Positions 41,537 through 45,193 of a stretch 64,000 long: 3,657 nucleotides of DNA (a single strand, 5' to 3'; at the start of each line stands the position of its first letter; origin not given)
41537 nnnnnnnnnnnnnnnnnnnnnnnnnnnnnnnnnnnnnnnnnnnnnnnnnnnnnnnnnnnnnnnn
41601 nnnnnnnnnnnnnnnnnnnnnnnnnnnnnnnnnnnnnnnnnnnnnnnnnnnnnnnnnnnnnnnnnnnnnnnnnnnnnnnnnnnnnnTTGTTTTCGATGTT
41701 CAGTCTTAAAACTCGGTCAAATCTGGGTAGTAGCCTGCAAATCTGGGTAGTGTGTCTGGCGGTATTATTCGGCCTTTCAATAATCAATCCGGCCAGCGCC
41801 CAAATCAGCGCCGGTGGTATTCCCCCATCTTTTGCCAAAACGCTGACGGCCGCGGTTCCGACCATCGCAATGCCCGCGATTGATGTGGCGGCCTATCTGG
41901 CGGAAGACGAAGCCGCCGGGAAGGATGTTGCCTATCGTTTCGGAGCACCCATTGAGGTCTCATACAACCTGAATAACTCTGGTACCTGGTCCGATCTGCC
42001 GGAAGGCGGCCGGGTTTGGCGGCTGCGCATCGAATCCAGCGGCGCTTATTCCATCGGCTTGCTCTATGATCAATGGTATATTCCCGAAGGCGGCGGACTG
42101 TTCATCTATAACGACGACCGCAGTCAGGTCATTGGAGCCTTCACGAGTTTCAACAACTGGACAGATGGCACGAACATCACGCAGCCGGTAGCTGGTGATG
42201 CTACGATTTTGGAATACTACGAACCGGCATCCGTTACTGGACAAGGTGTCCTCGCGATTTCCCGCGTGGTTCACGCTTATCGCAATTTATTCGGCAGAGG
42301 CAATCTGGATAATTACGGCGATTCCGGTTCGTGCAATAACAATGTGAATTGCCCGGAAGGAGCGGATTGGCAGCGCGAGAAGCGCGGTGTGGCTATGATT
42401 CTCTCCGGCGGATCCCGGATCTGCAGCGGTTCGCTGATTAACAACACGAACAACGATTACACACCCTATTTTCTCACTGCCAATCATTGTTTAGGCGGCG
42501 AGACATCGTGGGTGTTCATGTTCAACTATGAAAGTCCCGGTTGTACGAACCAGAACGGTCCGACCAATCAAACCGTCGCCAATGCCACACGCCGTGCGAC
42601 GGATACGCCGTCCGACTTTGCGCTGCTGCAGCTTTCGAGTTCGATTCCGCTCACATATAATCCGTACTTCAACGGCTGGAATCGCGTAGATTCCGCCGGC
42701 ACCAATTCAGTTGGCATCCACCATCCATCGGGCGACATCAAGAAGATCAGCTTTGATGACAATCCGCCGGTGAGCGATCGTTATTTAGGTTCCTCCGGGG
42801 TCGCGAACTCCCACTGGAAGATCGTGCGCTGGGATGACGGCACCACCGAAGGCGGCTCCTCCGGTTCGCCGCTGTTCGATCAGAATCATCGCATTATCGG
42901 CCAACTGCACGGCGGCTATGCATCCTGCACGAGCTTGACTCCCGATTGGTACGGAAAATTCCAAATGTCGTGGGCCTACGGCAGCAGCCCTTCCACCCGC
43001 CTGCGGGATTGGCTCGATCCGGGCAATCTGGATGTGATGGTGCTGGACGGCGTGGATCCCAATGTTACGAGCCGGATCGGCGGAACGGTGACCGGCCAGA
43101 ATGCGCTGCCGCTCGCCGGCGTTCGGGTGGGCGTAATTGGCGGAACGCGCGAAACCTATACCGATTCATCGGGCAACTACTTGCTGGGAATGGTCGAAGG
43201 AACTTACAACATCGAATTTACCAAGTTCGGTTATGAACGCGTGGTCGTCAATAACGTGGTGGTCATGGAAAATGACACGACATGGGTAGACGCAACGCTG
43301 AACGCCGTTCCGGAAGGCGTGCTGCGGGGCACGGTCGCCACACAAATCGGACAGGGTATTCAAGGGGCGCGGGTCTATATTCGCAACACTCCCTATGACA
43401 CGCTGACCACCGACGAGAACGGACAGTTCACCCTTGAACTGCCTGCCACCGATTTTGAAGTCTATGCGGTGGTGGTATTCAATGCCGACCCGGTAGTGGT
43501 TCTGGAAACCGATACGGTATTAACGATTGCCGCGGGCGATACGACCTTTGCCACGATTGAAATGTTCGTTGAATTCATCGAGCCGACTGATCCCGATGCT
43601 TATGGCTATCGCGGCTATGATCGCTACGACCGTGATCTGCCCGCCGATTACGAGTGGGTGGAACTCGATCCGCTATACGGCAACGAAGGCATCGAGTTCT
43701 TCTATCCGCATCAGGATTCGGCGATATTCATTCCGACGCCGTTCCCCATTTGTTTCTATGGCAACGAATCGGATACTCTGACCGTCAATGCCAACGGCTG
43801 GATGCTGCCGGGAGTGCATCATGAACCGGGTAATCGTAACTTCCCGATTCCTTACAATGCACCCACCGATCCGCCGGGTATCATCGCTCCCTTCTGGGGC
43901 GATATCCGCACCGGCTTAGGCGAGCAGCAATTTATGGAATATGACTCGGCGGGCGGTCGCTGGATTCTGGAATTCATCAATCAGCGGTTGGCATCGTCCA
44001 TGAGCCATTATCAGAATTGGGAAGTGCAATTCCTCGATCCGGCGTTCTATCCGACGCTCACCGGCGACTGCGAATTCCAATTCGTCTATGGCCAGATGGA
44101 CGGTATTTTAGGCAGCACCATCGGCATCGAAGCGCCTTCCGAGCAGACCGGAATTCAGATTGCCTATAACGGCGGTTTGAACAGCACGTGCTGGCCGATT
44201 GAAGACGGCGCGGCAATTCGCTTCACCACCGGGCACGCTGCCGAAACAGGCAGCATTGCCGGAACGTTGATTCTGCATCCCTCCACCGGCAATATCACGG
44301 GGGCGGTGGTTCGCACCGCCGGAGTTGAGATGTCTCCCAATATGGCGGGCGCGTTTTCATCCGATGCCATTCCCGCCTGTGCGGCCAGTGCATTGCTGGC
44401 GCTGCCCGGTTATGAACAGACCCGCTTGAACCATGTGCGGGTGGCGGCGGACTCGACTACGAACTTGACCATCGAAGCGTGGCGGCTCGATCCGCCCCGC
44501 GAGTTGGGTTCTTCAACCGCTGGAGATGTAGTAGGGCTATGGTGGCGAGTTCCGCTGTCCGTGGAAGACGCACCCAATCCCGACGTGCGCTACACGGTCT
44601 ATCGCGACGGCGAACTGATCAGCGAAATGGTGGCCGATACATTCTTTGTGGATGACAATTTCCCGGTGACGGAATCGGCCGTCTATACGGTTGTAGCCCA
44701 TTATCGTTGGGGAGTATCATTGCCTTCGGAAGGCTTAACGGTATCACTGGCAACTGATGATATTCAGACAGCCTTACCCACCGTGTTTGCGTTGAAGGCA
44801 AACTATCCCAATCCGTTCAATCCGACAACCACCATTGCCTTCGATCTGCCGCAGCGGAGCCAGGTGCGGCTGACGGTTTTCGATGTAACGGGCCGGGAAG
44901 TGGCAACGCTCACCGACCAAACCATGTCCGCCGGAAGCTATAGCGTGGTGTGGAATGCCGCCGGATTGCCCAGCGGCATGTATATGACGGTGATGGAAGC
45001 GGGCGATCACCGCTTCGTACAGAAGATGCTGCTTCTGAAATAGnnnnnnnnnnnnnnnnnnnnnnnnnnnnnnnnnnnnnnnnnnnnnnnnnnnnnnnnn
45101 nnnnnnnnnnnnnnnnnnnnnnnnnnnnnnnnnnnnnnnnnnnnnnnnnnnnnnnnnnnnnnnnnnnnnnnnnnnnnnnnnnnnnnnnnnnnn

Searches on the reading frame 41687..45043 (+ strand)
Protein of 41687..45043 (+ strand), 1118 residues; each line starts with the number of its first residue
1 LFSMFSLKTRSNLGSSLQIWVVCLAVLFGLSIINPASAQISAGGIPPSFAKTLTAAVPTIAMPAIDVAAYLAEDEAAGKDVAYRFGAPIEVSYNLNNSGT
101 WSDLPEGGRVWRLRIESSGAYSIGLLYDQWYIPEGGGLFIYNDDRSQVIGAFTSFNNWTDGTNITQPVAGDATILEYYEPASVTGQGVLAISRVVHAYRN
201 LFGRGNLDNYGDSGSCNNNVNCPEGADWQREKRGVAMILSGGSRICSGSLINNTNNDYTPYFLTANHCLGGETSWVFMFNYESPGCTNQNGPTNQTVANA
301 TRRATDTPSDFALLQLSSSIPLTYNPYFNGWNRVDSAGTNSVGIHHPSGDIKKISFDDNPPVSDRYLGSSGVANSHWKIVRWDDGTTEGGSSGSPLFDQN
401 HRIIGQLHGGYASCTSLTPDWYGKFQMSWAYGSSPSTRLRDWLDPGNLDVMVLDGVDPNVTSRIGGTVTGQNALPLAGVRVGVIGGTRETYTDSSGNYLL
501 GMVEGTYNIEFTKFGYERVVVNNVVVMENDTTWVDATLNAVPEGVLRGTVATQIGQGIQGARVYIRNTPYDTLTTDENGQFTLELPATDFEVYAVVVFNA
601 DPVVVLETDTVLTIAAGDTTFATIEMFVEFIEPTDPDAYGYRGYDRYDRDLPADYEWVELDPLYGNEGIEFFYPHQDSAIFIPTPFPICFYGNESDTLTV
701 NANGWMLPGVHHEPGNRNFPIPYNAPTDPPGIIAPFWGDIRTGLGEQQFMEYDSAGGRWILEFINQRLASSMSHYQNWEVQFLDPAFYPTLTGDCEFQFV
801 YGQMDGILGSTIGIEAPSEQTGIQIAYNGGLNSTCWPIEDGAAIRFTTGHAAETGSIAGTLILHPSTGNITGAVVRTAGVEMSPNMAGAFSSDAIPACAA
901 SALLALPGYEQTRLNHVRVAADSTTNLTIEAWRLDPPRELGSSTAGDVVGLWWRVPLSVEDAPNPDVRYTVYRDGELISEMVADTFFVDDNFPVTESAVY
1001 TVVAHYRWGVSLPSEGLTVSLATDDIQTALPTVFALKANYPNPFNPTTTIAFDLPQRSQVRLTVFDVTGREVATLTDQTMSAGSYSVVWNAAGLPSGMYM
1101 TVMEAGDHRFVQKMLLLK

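Call 4: search_protein_families(library=pfam, proteins=[window:41687-45043:+], max_evalue=0.01)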
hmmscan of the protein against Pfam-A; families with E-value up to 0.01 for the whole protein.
window:41687-45043:+ (1118 aa): 8 families
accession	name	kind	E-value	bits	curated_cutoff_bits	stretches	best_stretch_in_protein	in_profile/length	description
PF13620.12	CarboxypepD_reg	-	1.2e-21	77.2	32.3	2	464-538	2-81/82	Carboxypeptidase regulatory-like domain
PF13715.12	CarbopepD_reg_2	-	4.2e-13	49.6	32.2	2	465-522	2-61/88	CarboxypepD_reg-like domain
PF13365.12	Trypsin_2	-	4.1e-10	41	27.6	1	246-405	1-143/144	Trypsin-like peptidase domain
PF18962.6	Por_Secre_tail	-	4.8e-09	36.8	27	1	1040-1114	2-73/75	Secretion system C-terminal sorting domain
PF00089.32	Trypsin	-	5e-07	30.2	20.6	1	235-426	16-214/220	Trypsin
PF13860.13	FlgD_ig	-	2.1e-06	28.1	27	1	1047-1105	9-75/79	FlgD Ig-like domain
PF25020.1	TTR_TEN1-4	-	0.00018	21.8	27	0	459-535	4-82/86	Teneurin TTR-like domain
PF18370.7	RGI_lyase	-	0.0043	17.8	27.8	0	952-1004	22-70/86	Rhamnogalacturonan I lyases beta-sheet domain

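Call 5: search_solved_structures(query=window:41687-45043:+, show_alignments=2, max_evalue=0.001)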
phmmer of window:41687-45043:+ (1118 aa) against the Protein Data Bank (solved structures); distinct sequences matched with E-value up to 0.001: 4.
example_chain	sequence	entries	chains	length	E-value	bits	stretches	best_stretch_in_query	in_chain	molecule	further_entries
4nsy_A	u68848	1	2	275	1.2e-43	152.5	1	211-461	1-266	Lysyl endopeptidase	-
4nsv_A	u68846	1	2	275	1.7e-43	152.1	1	211-461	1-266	Lysyl endopeptidase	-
1arb_A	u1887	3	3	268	1.9e-43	151.9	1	211-458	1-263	ACHROMOBACTER PROTEASE I | Protease 1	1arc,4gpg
9omd_A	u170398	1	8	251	3.8e-15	58.2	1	205-425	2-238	Lysyl endopeptidase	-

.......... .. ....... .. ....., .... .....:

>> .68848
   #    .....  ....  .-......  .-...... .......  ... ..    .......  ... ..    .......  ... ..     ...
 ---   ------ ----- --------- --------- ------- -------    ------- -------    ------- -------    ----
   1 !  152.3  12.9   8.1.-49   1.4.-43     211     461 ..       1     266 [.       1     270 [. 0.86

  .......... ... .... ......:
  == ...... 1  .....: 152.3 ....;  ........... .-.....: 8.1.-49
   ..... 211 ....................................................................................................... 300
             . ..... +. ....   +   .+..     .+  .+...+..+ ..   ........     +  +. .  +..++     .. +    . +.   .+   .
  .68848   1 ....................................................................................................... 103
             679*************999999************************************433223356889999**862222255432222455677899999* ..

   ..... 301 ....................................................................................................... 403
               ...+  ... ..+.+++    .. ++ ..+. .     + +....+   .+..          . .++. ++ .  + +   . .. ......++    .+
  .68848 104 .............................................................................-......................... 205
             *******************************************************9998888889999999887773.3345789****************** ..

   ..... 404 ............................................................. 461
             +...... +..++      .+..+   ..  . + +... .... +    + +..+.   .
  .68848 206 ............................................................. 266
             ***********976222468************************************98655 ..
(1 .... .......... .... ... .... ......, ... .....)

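Call 42: search_protein_families(library=ncbifam, proteins=[window:41687-45043:+], max_evalue=0.01)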
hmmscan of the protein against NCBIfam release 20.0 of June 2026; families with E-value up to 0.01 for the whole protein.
window:41687-45043:+ (1118 aa): 6 families
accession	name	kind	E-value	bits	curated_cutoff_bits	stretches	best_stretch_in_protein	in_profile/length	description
NF052323.1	T9SSA_dep_M6i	equivalog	1.1e-08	33.5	600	1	1039-1106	960-1027/1043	T9SS-dependent M6-like inactivated metalloprotease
NF038113.1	T9SSA_dep_M36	equivalog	2.3e-08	32.7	885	1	1020-1115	782-867/869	T9SS-dependent M36 family metallopeptidase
TIGR04183.1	Por_Secre_tail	domain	4.4e-08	33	23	1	1040-1115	2-70/72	T9SS type A sorting domain-containing protein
TIGR04056.1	OMP_RagA_SusC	subfamily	7e-06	24.6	368.25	1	464-530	3-74/981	SusC/RagA family TonB-linked outer membrane protein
NF033707.1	T9SS_sortase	equivalog_domain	0.00039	18.2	420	1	1038-1092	1000-1059/1095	type IX secretion system sortase PorU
TIGR04134.1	lipo_with_rSAM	hypoth_equivalog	0.0063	16.5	39.8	0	547-598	43-105/150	radical SAM-associated putative lipoprotein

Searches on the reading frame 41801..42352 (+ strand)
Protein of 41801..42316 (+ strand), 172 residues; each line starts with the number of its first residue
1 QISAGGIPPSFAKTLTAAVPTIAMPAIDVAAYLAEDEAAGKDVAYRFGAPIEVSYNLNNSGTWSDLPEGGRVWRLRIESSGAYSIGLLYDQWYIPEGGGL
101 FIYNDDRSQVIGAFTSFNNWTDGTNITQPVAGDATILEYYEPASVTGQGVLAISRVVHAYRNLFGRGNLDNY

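Call 72: search_solved_structures(query=window:41801-42316:+, max_evalue=10, show_alignments=2)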
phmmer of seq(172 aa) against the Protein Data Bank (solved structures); distinct sequences matched with E-value up to 10: 0.

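Call 75: search_solved_structures(query=A4, max_evalue=10, show_alignments=2)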
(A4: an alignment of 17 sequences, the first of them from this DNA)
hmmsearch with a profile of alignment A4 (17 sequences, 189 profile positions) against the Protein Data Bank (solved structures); distinct sequences matched with E-value up to 10: 4.
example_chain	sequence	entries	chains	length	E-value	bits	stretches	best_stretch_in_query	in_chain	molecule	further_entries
3iy0_L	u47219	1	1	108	0.3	13.8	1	61-146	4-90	Fab 14, light domain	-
1tlh_B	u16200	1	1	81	0.67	12.7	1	35-72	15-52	RNA polymerase sigma factor rpoD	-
3t72_o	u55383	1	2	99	0.98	12.2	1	35-71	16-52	RNA polymerase sigma factor rpoD, DNA-directed RNA polymerase subunit beta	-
2p7v_B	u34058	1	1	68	1.1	12.1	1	41-72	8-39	RNA polymerase sigma factor rpoD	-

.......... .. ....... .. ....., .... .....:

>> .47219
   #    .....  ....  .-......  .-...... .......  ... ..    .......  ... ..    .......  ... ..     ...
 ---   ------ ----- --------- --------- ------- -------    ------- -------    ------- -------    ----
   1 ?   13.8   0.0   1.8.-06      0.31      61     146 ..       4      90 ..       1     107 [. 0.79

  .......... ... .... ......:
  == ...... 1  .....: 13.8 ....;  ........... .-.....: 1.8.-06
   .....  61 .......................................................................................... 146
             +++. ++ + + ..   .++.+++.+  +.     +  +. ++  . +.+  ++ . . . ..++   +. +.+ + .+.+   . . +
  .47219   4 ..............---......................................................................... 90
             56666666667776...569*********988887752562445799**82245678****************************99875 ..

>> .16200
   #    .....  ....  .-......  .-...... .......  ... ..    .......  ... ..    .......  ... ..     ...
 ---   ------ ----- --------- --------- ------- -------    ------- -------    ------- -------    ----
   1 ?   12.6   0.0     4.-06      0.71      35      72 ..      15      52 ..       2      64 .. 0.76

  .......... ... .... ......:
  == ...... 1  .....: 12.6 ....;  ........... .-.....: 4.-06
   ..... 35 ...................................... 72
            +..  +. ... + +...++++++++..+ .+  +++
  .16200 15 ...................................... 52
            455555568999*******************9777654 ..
